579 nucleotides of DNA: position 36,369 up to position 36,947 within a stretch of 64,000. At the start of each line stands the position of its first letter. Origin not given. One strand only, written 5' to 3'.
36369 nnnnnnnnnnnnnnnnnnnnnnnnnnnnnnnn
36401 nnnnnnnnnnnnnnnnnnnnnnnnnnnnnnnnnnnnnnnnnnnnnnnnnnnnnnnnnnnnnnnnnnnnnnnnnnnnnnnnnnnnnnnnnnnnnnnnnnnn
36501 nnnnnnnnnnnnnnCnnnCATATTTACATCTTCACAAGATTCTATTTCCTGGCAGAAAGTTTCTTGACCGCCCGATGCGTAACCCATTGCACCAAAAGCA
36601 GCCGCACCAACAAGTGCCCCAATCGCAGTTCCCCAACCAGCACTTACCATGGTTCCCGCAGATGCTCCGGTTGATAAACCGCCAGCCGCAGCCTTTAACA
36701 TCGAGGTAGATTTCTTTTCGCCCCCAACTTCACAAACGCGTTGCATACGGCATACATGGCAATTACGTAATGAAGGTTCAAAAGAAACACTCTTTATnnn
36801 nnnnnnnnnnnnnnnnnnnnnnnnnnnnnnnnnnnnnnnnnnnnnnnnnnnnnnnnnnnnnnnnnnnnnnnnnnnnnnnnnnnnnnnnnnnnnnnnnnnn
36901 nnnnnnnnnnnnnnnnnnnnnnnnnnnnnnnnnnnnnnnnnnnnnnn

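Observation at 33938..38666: P3-P4 tandem pair looks like a recent duplication in one operon; glycine-zipper-like segments and an acidic run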

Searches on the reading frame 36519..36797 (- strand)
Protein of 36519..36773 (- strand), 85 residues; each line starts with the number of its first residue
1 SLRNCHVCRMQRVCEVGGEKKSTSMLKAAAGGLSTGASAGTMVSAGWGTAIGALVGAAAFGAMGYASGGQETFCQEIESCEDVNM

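Call 19: search_protein_families(library=pfam, proteins=[window:36519-36773:-], max_evalue=10)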
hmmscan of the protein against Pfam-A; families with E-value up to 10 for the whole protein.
seq(85 aa): 4 families
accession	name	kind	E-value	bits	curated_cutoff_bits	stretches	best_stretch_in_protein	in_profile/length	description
PF16208.10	Keratin_2_head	-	0.13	12.8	28.2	1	15-69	51-126/161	Keratin type II head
PF13441.11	Gly-zipper_YMGG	-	0.64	10.2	28.9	1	24-65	2-44/45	YMGG-like Gly-zipper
PF13488.11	Gly-zipper_Omp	-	1.9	8.9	25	1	29-66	3-41/46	Glycine zipper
PF05818.17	TraT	-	2.5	8.2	31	1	23-64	85-127/214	Enterobacterial TraT complement resistance protein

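Call 67: find_homologous_proteins(query=A5, max_evalue=0.01)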
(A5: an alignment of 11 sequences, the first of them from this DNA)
Query A5 (11 sequences) (93 aa, profile of the alignment): 59 proteins with E <= 0.01 among 8000 candidates.
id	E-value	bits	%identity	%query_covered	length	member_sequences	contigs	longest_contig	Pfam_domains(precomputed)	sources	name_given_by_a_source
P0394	1.9e-48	181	80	100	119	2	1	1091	-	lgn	-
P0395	6.2e-46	173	76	100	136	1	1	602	-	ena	-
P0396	7.6e-46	172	74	100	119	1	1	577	-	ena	-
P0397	1.0e-45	172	70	100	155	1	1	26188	-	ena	-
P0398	1.3e-45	172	73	100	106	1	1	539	-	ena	-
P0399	1.5e-45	171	72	100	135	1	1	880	-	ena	-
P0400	2.8e-45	170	74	100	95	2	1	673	-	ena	-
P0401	4.3e-45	170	72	100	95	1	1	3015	-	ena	-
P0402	4.7e-45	170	75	100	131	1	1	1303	-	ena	-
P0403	5.3e-45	170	73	100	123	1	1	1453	-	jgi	jgi:hypothetical protein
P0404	1.2e-44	168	71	100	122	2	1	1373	-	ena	-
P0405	1.2e-44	168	72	100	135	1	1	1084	-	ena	-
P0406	1.5e-44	168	74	100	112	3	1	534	-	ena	-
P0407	1.7e-44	168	74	100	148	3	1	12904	-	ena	-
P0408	2.7e-44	167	72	100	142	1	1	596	-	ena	-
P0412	5.9e-43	163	67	100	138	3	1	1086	PF13488.12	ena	-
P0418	6.5e-42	160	76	100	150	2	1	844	PF13441.13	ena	-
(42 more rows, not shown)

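Call 70: search_solved_structures(query=A5, max_evalue=10, show_alignments=3)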
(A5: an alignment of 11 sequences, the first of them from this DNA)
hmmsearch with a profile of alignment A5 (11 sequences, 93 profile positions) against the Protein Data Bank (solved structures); distinct sequences matched with E-value up to 10: 0.
